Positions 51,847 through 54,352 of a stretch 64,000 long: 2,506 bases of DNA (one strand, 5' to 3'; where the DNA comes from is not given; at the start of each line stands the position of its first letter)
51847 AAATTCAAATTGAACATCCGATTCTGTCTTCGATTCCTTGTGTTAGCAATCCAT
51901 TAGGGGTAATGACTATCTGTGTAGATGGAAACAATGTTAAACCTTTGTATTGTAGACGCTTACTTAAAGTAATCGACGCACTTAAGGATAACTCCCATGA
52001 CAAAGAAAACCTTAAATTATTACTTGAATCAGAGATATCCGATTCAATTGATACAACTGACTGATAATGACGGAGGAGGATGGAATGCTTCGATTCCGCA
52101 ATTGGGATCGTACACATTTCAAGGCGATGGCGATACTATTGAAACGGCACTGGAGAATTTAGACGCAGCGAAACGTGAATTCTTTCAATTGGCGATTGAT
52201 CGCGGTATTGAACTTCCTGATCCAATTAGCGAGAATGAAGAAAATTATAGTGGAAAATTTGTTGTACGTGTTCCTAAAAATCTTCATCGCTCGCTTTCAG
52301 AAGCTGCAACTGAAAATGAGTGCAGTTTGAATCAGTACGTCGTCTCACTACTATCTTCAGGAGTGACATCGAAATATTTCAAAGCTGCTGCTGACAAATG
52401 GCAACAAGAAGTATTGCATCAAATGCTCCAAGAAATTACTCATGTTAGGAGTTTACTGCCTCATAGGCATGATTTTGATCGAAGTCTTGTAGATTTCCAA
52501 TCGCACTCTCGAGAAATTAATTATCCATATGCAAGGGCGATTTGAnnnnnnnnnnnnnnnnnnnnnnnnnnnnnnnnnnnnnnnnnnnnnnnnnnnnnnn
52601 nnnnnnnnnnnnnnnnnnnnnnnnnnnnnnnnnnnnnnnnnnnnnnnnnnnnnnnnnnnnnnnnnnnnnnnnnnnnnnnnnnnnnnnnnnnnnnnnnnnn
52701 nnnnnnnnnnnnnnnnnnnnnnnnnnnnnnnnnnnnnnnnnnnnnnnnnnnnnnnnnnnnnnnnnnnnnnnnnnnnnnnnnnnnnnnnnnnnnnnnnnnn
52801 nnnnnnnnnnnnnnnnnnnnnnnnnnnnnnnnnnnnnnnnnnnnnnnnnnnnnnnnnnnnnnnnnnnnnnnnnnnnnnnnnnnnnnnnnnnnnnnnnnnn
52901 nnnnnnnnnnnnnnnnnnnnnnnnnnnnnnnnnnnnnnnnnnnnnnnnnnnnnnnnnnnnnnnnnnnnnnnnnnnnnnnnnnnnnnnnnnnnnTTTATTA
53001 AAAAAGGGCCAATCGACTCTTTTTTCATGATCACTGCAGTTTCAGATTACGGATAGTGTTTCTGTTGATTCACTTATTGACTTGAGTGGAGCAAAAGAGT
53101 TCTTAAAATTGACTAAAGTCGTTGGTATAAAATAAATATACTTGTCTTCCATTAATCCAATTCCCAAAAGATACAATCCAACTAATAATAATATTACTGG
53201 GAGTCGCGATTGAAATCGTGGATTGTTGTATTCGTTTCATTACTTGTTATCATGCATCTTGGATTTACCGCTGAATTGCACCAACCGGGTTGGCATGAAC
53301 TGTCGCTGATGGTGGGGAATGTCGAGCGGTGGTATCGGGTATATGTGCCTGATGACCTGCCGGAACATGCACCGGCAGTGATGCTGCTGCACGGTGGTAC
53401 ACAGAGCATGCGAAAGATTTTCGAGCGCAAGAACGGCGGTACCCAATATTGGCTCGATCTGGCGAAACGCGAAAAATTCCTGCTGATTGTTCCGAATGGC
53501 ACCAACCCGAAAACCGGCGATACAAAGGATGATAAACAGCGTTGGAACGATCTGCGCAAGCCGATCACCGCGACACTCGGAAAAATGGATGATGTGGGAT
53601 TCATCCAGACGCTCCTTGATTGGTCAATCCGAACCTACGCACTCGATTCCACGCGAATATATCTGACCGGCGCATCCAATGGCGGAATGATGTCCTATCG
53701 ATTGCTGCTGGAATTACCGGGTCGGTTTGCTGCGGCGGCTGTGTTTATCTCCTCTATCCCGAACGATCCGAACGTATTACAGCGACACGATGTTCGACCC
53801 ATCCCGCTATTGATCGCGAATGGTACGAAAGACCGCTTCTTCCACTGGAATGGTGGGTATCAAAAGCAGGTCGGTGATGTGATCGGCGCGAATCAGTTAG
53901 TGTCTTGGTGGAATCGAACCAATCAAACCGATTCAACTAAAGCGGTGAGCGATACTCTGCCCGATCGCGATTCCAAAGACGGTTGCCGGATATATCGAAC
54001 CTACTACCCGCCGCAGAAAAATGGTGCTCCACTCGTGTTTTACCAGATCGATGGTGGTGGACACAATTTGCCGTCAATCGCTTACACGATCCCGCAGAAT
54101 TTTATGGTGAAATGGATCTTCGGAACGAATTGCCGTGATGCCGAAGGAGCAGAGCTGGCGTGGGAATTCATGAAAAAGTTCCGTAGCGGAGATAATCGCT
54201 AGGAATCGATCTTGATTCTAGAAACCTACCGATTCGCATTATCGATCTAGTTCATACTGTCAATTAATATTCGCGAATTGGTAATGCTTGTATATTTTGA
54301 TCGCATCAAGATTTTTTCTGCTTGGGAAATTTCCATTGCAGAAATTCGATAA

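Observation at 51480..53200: AT-rich islet carrying a tripartite HicA toxin / HicB antitoxin / SecB-like chaperone (TAC) module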

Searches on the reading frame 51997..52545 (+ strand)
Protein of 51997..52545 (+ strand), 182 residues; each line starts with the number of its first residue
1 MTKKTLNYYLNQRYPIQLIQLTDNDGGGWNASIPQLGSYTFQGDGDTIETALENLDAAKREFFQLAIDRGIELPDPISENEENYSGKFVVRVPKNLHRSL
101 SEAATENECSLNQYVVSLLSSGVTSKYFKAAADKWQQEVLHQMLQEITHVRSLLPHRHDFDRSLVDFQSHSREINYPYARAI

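Call 3: search_protein_families(library=pfam, proteins=[window:51997-52545:+], max_evalue=1)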
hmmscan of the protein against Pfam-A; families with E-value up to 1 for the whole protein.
window:51997-52545:+ (182 aa): 5 families
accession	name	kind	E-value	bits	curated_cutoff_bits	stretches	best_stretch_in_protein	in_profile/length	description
PF05534.18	HicB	-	3.8e-14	52.8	21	1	79-119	11-51/51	HicB family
PF03869.20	Arc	-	0.055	13.8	20.4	1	87-113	6-32/50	Arc-like DNA binding domain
PF06199.17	Phage_tail_2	-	0.063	13.8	23.8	1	19-108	38-116/132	Phage tail tube protein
PF23084.1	KH_PARP14_1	-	0.096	13.5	21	1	71-143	3-81/84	PARP14, first type I KH domain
PF15919.11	HicB_lk_antitox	-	0.11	13.1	27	1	14-96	1-82/123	HicB_like antitoxin of bacterial toxin-antitoxin system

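Call 4: search_protein_families(library=ncbifam, proteins=[window:51997-52545:+], max_evalue=1)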
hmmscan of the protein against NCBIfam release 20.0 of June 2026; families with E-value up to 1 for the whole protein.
window:51997-52545:+ (182 aa): 5 families
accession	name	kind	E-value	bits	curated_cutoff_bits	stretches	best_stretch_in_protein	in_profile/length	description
TIGR03117.2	cas_csf4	equivalog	0.00053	18.3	400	1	45-134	19-108/800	type IV CRISPR-associated DEAD/DEAH-box helicase Csf4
NF041551.1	YlcI_YnfO_N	subfamily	0.00081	19.4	30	1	90-117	7-33/42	YlcI/YnfO family protein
NF052309.1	conj_TF_TprA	exception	0.012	16.1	150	1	86-119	6-39/81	ICE element conjugation transcription factor TprA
NF007836.1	PRK10548.1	equivalog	0.049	14.1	116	1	126-180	54-108/110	flagella biosynthesis regulatory protein FliT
NF041090.1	Cyc-maltodext_AglB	equivalog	0.16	10.7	540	1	79-148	149-216/470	cyclomaltodextrinase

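Call 8: search_solved_structures(query=window:51997-52545:+, max_evalue=1, show_alignments=2)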
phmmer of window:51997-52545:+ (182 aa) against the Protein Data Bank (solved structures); distinct sequences matched with E-value up to 1: 1.
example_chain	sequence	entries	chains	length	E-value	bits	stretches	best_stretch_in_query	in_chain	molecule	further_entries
3qoq_A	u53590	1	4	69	0.15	15.2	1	84-122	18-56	Alginate and motility regulator Z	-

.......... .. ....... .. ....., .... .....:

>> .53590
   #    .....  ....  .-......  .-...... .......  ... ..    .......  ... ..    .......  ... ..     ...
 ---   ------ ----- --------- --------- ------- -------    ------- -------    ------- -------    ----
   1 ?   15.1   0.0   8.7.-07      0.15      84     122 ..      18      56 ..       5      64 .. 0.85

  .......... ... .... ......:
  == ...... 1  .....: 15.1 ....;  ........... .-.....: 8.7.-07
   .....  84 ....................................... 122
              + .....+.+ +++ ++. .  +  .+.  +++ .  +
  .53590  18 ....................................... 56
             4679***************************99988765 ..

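Call 53: list_cluster_members(proteins=[P0001, window:51997-52545:+, window:53210-54202:+, window:49943-51436:+, window:54459-55463:+])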
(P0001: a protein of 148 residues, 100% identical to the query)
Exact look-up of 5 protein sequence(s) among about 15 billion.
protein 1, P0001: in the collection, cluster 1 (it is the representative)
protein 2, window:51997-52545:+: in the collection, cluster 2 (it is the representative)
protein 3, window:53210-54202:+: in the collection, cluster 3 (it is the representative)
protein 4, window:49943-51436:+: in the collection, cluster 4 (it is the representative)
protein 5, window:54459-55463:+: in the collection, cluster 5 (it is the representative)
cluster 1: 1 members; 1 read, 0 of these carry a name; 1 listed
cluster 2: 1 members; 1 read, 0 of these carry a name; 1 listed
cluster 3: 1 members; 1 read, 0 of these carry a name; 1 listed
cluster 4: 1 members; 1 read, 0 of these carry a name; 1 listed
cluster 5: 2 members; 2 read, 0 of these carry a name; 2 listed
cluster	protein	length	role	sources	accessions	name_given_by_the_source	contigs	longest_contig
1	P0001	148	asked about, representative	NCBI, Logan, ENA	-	-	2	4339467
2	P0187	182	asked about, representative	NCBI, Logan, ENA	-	-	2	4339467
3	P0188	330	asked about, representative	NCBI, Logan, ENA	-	-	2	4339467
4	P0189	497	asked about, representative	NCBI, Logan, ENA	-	-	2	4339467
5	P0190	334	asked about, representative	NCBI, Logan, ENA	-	-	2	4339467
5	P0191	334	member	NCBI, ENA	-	-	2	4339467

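Call 59: search_protein_families(library=padloc, proteins=[window:51997-52545:+], max_evalue=0.1)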
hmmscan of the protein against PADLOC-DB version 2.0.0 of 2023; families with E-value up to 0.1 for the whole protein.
window:51997-52545:+ (182 aa): 2 families
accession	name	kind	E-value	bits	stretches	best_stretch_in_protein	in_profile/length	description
PDLC00801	Cyclase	-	0.011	12.9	1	81-147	184-247/295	oligonucleotide-cyclase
PDLC01180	Csn2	-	0.028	12.3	1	68-140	59-130/222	Csn2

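Call 74: search_solved_structures(query=A6, max_evalue=0.1, show_alignments=2)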
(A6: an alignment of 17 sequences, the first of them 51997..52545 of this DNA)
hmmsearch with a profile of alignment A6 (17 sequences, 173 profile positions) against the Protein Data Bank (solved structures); distinct sequences matched with E-value up to 0.1: 3.
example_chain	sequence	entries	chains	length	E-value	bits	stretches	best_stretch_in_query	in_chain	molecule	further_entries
1b28_A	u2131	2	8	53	0.0048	19.9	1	86-124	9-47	PROTEIN (REGULATORY PROTEIN ARC) | ARC REPRESSOR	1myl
3qoq_A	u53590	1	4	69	0.014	18.5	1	83-124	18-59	Alginate and motility regulator Z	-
9svk_B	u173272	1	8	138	0.084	15.9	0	22-80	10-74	Toxin-antitoxin system, antitoxin component, HicB family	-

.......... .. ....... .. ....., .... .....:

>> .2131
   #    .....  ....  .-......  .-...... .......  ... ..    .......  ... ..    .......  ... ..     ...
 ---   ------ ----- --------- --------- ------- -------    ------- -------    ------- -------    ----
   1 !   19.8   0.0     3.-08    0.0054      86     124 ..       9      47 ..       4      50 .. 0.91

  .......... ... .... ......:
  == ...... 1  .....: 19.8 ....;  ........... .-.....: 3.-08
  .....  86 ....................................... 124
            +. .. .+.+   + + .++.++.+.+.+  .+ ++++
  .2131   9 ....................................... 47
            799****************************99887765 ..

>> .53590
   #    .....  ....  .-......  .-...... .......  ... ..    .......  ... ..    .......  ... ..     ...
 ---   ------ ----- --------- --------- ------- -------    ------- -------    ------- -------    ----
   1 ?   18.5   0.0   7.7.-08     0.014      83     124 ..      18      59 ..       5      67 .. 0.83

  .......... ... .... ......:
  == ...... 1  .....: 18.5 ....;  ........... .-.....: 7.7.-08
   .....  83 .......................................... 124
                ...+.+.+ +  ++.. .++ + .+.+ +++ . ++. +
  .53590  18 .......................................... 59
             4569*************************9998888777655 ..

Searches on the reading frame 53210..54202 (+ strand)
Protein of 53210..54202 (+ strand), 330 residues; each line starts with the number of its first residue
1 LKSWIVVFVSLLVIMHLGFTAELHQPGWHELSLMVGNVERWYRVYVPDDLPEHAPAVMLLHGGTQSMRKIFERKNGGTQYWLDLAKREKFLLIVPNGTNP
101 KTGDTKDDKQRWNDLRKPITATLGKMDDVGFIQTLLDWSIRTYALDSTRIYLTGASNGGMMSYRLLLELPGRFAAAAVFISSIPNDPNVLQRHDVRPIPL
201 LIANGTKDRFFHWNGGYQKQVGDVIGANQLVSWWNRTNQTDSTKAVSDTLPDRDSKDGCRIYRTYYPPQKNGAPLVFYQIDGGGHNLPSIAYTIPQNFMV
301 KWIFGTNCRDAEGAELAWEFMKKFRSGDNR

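Call 76: find_related_loci(query=window:53210-54202:+, collection=metagenome_contigs, flank=5000)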
Query window:53210-54202:+ (330 aa) in metagenome_contigs; peptide patterns used: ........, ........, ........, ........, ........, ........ (x = any residue, [..] = any of these).
50 stretches matched a pattern; 2 encode a relative of the query (tblastn E <= 1e-3); 2 distinct loci.
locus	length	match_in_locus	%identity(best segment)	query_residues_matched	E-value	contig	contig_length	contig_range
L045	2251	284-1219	28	1-325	5e-33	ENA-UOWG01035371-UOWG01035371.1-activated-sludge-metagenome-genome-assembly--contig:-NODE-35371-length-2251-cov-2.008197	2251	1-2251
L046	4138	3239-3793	25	135-325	8e-7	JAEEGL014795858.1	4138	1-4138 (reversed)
